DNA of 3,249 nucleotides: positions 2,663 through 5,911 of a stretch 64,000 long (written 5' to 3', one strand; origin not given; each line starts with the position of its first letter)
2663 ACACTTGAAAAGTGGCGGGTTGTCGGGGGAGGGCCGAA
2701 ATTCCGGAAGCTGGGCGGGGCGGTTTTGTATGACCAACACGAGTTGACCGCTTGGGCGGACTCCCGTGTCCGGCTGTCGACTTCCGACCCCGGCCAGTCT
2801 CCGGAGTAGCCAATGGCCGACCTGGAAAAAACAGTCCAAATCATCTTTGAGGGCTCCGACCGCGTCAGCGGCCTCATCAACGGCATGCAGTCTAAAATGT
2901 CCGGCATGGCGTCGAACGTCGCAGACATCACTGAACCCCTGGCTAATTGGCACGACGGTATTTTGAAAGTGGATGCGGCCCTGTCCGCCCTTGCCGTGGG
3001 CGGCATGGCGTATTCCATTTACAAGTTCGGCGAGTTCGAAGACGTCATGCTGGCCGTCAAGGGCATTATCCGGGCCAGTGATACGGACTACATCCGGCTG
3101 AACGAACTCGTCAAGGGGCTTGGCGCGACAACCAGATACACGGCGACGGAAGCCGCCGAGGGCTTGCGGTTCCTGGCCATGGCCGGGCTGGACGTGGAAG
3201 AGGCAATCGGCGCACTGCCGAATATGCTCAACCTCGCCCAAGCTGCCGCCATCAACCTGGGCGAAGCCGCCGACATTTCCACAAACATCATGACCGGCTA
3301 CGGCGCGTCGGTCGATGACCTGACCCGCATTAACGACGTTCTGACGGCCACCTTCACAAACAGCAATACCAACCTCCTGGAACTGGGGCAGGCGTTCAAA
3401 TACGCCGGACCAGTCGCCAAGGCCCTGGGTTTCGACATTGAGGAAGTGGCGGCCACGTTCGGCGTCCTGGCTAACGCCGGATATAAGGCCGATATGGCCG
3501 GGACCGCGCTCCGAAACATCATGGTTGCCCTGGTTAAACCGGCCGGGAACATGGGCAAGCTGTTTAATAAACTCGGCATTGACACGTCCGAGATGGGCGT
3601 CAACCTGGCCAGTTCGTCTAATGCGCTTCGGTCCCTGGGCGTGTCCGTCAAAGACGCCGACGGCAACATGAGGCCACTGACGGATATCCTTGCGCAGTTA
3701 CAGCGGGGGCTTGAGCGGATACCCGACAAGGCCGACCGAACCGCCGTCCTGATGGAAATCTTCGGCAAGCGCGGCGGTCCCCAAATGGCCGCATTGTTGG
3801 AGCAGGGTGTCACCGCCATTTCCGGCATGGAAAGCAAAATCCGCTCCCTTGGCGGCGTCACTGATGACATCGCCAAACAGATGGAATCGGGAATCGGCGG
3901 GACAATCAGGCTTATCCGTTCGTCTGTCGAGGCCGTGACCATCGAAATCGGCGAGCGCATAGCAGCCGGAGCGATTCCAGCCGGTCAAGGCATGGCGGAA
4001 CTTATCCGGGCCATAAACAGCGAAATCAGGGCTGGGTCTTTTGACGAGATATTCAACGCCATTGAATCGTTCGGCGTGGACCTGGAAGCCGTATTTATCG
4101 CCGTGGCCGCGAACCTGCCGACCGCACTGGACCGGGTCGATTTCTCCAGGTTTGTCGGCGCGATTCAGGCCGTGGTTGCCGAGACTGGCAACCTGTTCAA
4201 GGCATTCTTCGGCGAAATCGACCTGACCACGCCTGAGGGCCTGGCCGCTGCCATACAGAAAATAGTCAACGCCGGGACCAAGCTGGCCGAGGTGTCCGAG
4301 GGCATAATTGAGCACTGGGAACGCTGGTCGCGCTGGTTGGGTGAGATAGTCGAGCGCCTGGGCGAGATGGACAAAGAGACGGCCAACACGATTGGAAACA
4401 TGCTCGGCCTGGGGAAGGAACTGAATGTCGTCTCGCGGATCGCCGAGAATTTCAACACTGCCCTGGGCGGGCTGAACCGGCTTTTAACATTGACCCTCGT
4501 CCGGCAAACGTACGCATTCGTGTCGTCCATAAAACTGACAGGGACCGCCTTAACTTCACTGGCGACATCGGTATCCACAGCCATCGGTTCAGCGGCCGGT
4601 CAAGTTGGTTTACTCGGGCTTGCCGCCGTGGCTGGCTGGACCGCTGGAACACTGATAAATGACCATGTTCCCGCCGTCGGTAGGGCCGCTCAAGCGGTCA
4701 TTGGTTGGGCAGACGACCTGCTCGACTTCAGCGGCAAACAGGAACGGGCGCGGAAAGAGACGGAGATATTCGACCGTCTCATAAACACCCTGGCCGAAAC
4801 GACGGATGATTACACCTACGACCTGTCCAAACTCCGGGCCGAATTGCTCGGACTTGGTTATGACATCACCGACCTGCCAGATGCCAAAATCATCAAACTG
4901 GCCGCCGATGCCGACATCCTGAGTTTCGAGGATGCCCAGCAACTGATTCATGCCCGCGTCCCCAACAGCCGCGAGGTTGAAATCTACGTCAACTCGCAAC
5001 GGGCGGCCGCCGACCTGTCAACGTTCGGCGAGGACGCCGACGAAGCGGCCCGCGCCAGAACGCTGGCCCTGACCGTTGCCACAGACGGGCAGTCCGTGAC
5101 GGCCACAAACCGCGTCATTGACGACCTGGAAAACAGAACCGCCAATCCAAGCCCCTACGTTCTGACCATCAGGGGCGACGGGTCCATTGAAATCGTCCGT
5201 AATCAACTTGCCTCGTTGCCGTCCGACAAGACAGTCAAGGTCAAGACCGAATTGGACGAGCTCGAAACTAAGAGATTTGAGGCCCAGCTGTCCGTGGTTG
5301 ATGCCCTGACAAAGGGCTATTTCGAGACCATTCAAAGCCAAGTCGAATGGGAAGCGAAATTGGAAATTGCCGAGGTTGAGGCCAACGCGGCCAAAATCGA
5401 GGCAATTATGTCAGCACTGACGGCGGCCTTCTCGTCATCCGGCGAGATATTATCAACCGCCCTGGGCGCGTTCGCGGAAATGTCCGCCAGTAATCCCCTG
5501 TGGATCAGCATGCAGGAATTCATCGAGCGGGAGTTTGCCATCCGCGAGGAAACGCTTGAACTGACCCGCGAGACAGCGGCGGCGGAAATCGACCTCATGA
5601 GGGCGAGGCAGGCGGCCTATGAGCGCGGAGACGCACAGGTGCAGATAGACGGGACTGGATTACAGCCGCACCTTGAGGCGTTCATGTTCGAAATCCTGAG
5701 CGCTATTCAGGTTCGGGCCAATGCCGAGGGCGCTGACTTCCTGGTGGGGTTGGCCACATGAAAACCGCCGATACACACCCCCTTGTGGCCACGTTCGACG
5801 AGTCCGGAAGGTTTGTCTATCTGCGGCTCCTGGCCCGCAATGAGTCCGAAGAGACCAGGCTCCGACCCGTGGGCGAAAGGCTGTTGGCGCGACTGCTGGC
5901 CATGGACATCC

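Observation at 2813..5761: Orphan tape-measure-like gene in an element with no other virion genes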

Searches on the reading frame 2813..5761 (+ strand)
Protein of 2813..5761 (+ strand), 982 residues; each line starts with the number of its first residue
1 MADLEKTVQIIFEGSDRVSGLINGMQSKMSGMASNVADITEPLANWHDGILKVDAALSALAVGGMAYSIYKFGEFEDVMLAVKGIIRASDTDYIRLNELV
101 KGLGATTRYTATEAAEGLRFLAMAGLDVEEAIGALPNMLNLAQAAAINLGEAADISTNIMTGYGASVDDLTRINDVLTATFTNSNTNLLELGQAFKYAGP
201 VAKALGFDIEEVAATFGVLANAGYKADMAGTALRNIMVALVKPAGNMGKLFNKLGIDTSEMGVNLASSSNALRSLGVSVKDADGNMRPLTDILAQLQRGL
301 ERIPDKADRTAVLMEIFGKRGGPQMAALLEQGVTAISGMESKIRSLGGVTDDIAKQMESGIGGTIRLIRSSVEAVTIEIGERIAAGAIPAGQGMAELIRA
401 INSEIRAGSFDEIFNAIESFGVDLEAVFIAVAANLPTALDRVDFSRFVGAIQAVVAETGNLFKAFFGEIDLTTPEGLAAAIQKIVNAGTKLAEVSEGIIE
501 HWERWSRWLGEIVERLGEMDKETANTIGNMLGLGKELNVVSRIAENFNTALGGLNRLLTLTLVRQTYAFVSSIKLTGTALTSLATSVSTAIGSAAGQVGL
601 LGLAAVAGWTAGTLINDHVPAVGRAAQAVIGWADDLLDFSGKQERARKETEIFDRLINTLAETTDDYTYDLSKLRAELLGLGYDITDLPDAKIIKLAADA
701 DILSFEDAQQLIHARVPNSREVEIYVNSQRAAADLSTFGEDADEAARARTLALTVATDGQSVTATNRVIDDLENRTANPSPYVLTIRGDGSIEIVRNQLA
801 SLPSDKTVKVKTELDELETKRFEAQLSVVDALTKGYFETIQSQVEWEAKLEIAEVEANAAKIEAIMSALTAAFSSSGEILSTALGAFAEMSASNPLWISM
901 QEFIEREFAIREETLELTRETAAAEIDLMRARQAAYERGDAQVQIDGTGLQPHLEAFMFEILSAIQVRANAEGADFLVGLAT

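Call 4: search_protein_families(library=pfam, proteins=[window:2813-5761:+], max_evalue=0.01)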
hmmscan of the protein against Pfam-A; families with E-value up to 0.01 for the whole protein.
window:2813-5761:+ (982 aa): 1 family
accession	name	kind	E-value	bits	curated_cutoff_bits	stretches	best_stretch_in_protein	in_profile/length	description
PF10145.14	PhageMin_Tail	-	6.2e-52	176.8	33.2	1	98-318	2-201/201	Phage-related minor tail protein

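Call 5: search_protein_families(library=phrogs, proteins=[window:2813-5761:+], max_evalue=0.01)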
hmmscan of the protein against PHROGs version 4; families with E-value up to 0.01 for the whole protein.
window:2813-5761:+ (982 aa): 32 families (the best 25 are shown)
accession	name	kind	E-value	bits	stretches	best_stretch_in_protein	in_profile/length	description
phrog_1533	-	tail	4.8e-90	303.8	1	19-640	209-687/1688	tail length tape measure protein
phrog_9696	-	tail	5e-65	221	1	9-339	9-326/1415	tail length tape measure protein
phrog_4704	-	tail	6.9e-61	207.7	1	25-385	168-509/625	tail length tape measure protein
phrog_991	-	tail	5.5e-58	197.6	1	17-658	250-817/1966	tail length tape measure protein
phrog_28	-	tail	7.4e-57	194.7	1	55-863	266-883/1228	tail length tape measure protein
phrog_1272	-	tail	1.1e-51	176.8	1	24-610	214-674/1606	tail length tape measure protein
phrog_19074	-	unknown function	3.4e-51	175.3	2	7-257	80-340/1384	-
phrog_5218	-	unknown function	1.1e-45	157.4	1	21-665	188-686/1599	-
phrog_38390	-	tail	1.6e-41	143.4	1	64-420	52-375/1029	tail length tape measure protein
phrog_28420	-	tail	4.4e-41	141.9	2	73-265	59-251/906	tail length tape measure protein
phrog_1293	-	tail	1.3e-40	140.2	1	23-398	136-500/1424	tail length tape measure protein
phrog_5493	-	tail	1.4e-38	133.9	1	60-338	57-314/1102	tail length tape measure protein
phrog_167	-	tail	4.6e-37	128.4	1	25-647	240-716/1555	tail length tape measure protein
phrog_16692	-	unknown function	4.1e-36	125.8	1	39-303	144-393/1107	-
phrog_58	-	tail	1.4e-27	97.6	1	15-596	291-748/1544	tail length tape measure protein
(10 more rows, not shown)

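Call 10: find_homologous_proteins(query=window:2813-5761:+, max_evalue=1e-10)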
Query window:2813-5761:+ (982 aa): 646 proteins with E <= 1e-10 among 8000 candidates; the best 120 are listed.
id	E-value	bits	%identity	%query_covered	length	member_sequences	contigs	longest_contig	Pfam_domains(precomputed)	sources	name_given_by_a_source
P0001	0.0e+0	2079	100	100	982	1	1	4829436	PF10145.15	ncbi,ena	-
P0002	9.9e-260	883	45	100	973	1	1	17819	PF10145.15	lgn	-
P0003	7.9e-259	880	48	83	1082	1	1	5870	PF10145.15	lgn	-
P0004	6.4e-257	873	46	100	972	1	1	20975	PF10145.15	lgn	-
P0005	3.7e-204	699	58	54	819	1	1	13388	PF10145.15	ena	-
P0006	6.2e-200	685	42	100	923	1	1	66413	PF10145.15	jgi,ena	-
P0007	1.2e-197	677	53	56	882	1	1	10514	PF10145.15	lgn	-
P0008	9.8e-197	674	41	100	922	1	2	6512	PF10145.15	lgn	-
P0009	8.7e-190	651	40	99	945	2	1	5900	PF10145.15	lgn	-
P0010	4.3e-188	646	41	100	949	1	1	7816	PF10145.15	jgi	jgi:TP901 family phage tail tape measure protein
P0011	9.1e-186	638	55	54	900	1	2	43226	PF10145.15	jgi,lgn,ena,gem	-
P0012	1.2e-185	638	38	100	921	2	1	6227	PF10145.15,PF20155.5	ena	-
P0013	1.6e-185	637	41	100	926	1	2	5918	PF10145.15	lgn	-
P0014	1.3e-184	634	40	100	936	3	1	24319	PF10145.15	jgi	-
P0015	5.0e-183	629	47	66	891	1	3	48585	PF10145.15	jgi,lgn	jgi:TP901 family phage tail tape measure protein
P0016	5.8e-183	629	39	99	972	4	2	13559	PF10145.15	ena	-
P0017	1.0e-182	628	38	95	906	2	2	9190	PF10145.15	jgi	jgi:TP901 family phage tail tape measure protein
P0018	2.5e-182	627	38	100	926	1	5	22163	PF10145.15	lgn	-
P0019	2.8e-182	627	40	100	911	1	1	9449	PF10145.15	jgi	jgi:TP901 family phage tail tape measure protein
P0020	5.8e-182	625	39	100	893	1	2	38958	PF10145.15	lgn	-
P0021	1.1e-181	625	38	100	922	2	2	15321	PF10145.15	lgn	-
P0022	2.2e-181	624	39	100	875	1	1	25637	PF10145.15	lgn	-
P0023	2.2e-180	620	39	100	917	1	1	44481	PF10145.15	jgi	jgi:TP901 family phage tail tape measure protein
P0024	3.5e-180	620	53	50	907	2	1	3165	PF10145.15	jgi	jgi:TP901 family phage tail tape measure protein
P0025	2.4e-179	617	39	100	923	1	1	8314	PF10145.15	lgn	-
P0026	2.5e-179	617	52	54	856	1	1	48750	PF10145.15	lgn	-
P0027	7.0e-179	615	38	100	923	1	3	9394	PF10145.15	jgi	jgi:TP901 family phage tail tape measure protein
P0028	1.2e-178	615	38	99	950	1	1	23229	PF10145.15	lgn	-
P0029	4.2e-177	609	52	54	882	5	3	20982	PF10145.15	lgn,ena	-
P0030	1.0e-176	608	39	100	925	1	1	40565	PF10145.15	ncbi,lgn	ncbi:MAG: phage tail tape measure protein [Chloroflexota bacterium]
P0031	1.9e-176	607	49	62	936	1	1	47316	PF10145.15,PF13511.12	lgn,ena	-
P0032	2.6e-176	607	32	30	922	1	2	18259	PF10145.15,PF20155.5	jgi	jgi:TP901 family phage tail tape measure protein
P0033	1.4e-171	591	37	100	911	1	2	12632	PF10145.15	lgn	-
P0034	2.8e-171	590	48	57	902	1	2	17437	PF10145.15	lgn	-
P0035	3.3e-171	590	38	100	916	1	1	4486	PF10145.15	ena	-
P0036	1.3e-169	585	36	100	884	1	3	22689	PF10145.15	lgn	-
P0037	1.2e-168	581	38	100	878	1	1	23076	PF10145.15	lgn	-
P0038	7.6e-168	579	36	99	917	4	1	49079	PF10145.15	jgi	jgi:TP901 family phage tail tape measure protein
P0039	1.4e-167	578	38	100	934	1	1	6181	PF10145.15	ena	-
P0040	1.1e-166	575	39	99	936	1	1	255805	PF10145.15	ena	-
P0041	3.9e-164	566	46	57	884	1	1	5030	PF10145.15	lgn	-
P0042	6.6e-164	566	47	71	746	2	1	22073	PF10145.15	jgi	jgi:TP901 family phage tail tape measure protein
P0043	7.1e-162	559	40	88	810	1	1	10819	PF10145.15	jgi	jgi:TP901 family phage tail tape measure protein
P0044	3.5e-160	553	42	59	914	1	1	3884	PF10145.15,PF20155.5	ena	-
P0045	7.2e-159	549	35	100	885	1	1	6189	PF10145.15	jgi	jgi:TP901 family phage tail tape measure protein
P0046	2.3e-156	541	46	55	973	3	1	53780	PF10145.15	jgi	jgi:TP901 family phage tail tape measure protein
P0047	3.0e-153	530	48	57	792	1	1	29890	PF10145.15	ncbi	-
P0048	3.0e-141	491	44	54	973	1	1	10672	PF10145.15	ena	-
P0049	3.8e-138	480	35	100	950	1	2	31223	PF10145.15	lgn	-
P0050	8.0e-131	456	46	55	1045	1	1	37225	PF10145.15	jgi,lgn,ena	-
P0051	1.6e-130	455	34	100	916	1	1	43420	PF10145.15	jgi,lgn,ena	-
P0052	4.0e-128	447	45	51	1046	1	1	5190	PF10145.15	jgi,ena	-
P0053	6.5e-122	427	34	91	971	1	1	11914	PF10145.15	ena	-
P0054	6.1e-108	381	55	35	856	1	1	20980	PF10145.15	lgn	-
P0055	6.4e-100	354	49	39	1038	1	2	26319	PF10145.15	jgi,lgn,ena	-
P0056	2.1e-99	352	49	38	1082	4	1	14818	PF10145.15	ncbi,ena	-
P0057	3.2e-94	335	31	70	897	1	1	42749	PF10145.15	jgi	-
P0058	3.2e-91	325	45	39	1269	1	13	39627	PF10145.15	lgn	-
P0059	1.0e-78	284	29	57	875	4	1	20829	PF10145.15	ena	-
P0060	7.6e-73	264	26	100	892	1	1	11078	PF10145.15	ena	-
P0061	3.0e-61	226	27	56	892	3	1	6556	PF10145.15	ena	-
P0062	3.5e-59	219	38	35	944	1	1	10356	PF10145.15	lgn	-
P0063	1.9e-57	214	41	32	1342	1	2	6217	PF10145.15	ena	-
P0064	2.1e-54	203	39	34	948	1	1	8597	PF10145.15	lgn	-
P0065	1.3e-53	201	42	31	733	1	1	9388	PF10145.15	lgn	-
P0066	2.4e-53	200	43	33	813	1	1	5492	PF10145.15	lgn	-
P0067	3.4e-53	199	37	33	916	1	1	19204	PF10145.15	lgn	-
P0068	7.7e-53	198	24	55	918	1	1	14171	PF10145.15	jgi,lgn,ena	jgi:TP901 family phage tail tape measure protein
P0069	1.0e-52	198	37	37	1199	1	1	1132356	PF10145.15,PF11887.14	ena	-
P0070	2.4e-52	197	37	38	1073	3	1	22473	PF10145.15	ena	-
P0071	3.8e-52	196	38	37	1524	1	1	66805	PF10145.15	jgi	jgi:TP901 family phage tail tape measure protein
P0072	2.7e-51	193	40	32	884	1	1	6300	PF10145.15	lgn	-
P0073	6.5e-51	192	41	33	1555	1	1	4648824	PF10145.15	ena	-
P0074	6.9e-51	192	40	33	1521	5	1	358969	PF10145.15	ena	-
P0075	8.9e-51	191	41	33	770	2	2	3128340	PF10145.15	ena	-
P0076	1.0e-50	191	37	32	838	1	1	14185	PF10145.15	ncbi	-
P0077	1.4e-50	191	38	34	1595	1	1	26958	PF10145.15,PF01464.26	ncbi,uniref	ncbi:phage tail tape measure protein [Streptomyces antibioticus]|uniref:phage tail tape measure prot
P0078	1.5e-50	191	40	32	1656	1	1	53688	PF05257.23,PF01442.24,PF10145.15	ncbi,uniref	ncbi:phage tail tape measure protein [Nocardiopsis sp. LOL_012]|uniref:phage tail tape measure prote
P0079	2.0e-50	190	38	39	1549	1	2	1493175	PF10145.15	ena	-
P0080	3.0e-50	190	39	35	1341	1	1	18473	PF10145.15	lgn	-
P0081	3.3e-50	190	39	33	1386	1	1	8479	PF10145.15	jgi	jgi:TP901 family phage tail tape measure protein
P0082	3.9e-50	189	34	37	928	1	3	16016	PF10145.15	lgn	-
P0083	3.1e-49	186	37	35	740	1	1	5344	PF10145.15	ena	-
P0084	4.0e-49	186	25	56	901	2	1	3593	PF10145.15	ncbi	-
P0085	4.2e-49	186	37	34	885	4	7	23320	PF10145.15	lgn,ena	-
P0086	4.9e-49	186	39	32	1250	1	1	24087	PF10145.15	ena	-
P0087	7.3e-49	185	36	39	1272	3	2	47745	PF10145.15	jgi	jgi:TP901 family phage tail tape measure protein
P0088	7.8e-49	185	38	34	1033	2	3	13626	PF10145.15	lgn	-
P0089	1.1e-48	184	38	36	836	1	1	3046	PF10145.15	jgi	jgi:TP901 family phage tail tape measure protein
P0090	2.5e-48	183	40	32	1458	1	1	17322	PF10145.15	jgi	jgi:TP901 family phage tail tape measure protein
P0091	6.0e-48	182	24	100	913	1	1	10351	PF10145.15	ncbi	-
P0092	7.8e-48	182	39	34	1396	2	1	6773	PF10145.15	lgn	-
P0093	8.1e-48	182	38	37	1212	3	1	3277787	PF10145.15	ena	-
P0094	1.1e-47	181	41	33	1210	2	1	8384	PF10145.15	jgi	jgi:TP901 family phage tail tape measure protein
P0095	1.1e-47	181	38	39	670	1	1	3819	PF10145.15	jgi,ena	-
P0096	1.3e-47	181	37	34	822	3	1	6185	PF10145.15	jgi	-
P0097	1.9e-47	180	37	34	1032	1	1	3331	PF10145.15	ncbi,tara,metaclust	tara:strand:- start:151 stop:3249 length:3099 start_codon:yes stop_codon:yes gene_type:complete|meta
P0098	2.9e-47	180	39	34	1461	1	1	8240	PF10145.15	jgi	-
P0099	3.0e-47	180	40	31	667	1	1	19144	PF10145.15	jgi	jgi:TP901 family phage tail tape measure protein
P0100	3.4e-47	180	37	33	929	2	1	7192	PF10145.15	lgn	-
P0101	6.2e-47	179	37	34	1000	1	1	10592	PF10145.15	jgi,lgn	-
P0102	6.7e-47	179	32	53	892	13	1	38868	PF04740.19,PF04513.18,PF28501.1,PF10145.15,PF05478.17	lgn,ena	-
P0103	8.1e-47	178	32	48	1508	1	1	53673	PF10145.15,PF01464.26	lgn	-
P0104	1.9e-46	177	40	32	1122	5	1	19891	PF10145.15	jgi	jgi:TP901 family phage tail tape measure protein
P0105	3.0e-46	176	41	32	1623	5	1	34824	PF10145.15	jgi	jgi:TP901 family phage tail tape measure protein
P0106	4.2e-46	176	38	33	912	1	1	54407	PF10145.15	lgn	-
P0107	7.8e-46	175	40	32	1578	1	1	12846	PF10145.15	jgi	jgi:TP901 family phage tail tape measure protein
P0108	8.1e-46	175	40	32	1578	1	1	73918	PF10145.15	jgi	jgi:TP901 family phage tail tape measure protein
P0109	8.9e-46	175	36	34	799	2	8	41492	PF10145.15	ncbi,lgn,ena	-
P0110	1.0e-45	175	36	32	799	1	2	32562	PF10145.15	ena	-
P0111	1.1e-45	175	33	36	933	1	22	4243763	PF10145.15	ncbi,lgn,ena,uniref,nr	ncbi:phage tail tape measure protein [Bacillus velezensis]|uniref:phage tail tape measure protein n=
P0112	1.1e-45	175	40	32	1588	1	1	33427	PF10145.15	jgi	jgi:TP901 family phage tail tape measure protein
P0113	1.2e-45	174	37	32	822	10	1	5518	PF10145.15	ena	-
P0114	1.3e-45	174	41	32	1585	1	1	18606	PF10145.15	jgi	jgi:TP901 family phage tail tape measure protein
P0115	1.7e-45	174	40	32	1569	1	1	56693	PF10145.15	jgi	jgi:TP901 family phage tail tape measure protein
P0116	1.8e-45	174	40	32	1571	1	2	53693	PF10145.15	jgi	jgi:TP901 family phage tail tape measure protein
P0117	2.1e-45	174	35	38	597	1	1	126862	PF10145.15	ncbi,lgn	ncbi:MAG: phage tail tape measure protein [Magnetovibrionaceae bacterium]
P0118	2.3e-45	173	31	39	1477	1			PF10145.15,PF01464.26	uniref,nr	uniref:phage tail tape measure protein n=1 Tax=Bacillus pumilus TaxID=1408 RepID=UPI0011A6F66C|nr:ph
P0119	2.7e-45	173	40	32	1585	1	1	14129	PF10145.15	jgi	jgi:TP901 family phage tail tape measure protein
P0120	3.4e-45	173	33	36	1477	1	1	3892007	PF10145.15,PF01464.26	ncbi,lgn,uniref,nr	ncbi:phage tail tape measure protein [Bacillus pumilus]|uniref:phage tail tape measure protein n=1 T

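Call 13: find_encoding_contigs(protein=P0002, flank=10000, max_places=3)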
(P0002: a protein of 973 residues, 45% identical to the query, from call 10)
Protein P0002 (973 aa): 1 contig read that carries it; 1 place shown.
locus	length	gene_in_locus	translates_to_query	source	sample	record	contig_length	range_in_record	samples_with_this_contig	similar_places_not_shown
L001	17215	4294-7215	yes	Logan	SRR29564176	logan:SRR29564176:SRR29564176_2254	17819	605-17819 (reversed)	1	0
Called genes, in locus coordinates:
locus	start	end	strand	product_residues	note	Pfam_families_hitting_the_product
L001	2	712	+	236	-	?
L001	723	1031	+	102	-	-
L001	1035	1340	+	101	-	PF05354:Phage_attach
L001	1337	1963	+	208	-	-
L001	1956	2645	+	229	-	-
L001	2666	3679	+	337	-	-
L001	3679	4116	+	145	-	-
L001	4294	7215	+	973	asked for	PF10145:PhageMin_Tail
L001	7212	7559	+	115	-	-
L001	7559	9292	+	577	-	-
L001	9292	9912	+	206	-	-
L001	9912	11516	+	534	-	-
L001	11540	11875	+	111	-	-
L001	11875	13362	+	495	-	PF00041:fn3 (weak)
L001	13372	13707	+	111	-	-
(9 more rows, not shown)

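Call 14: find_encoding_contigs(protein=P0004, flank=10000, max_places=3)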
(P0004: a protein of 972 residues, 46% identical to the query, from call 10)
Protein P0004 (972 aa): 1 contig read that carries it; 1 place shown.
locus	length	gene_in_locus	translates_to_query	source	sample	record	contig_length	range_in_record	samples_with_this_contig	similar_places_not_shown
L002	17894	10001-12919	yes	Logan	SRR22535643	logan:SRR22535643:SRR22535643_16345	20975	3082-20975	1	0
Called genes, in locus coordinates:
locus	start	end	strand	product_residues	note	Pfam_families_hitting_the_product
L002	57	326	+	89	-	-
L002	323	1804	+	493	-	PF05136:Phage_portal_2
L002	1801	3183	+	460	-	PF01343:Peptidase_S49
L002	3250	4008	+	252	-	PF09956:Phage_cement_2 (faint)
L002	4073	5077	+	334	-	-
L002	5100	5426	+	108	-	-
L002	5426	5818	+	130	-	PF07087:DUF1353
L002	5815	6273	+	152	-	-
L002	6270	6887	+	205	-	PF05838:Glyco_hydro_108, PF09374:PG_binding_3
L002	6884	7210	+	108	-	PF05354:Phage_attach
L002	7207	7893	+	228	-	-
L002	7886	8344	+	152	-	-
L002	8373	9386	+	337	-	-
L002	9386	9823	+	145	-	-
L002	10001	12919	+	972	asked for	PF10145:PhageMin_Tail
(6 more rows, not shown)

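Call 15: find_encoding_contigs(protein=P0006, flank=10000, max_places=3)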
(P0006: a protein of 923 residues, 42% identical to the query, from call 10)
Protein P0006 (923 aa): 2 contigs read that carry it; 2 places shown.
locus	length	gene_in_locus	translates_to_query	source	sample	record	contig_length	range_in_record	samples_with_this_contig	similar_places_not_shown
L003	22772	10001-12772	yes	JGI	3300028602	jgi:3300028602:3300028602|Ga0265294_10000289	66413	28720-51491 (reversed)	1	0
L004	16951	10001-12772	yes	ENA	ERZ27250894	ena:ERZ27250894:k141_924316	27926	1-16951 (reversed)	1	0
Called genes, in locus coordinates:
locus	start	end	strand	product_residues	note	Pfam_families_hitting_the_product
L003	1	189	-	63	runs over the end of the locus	PF21983:NikA-like (weak)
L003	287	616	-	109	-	-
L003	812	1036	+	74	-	-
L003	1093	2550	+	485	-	PF05136:Phage_portal_2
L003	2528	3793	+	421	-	PF25145:NfeD1b_N, PF01343:Peptidase_S49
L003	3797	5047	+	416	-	PF02924:HDPD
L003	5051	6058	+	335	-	PF03864:Phage_cap_E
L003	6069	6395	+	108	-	-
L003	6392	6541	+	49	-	-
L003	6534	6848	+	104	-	PF05354:Phage_attach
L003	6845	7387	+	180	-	PF06763:Minor_tail_Z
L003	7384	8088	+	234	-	-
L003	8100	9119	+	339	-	-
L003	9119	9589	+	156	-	-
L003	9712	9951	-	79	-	-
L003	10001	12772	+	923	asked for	PF10145:PhageMin_Tail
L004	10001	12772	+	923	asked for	PF10145:PhageMin_Tail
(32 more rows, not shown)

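Call 16: find_encoding_contigs(protein=P0001, flank=10000, max_places=3)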
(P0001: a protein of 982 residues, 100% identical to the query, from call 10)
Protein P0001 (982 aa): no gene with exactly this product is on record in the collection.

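Call 17: find_related_loci(query=window:2813-5761:+, collection=genome_contigs, flank=10000)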
Query window:2813-5761:+ (982 aa) in genome_contigs; peptide patterns used: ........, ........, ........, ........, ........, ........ (x = any residue, [..] = any of these).
50 stretches matched a pattern, but none encodes a relative of the query by tblastn (E <= 1e-3).
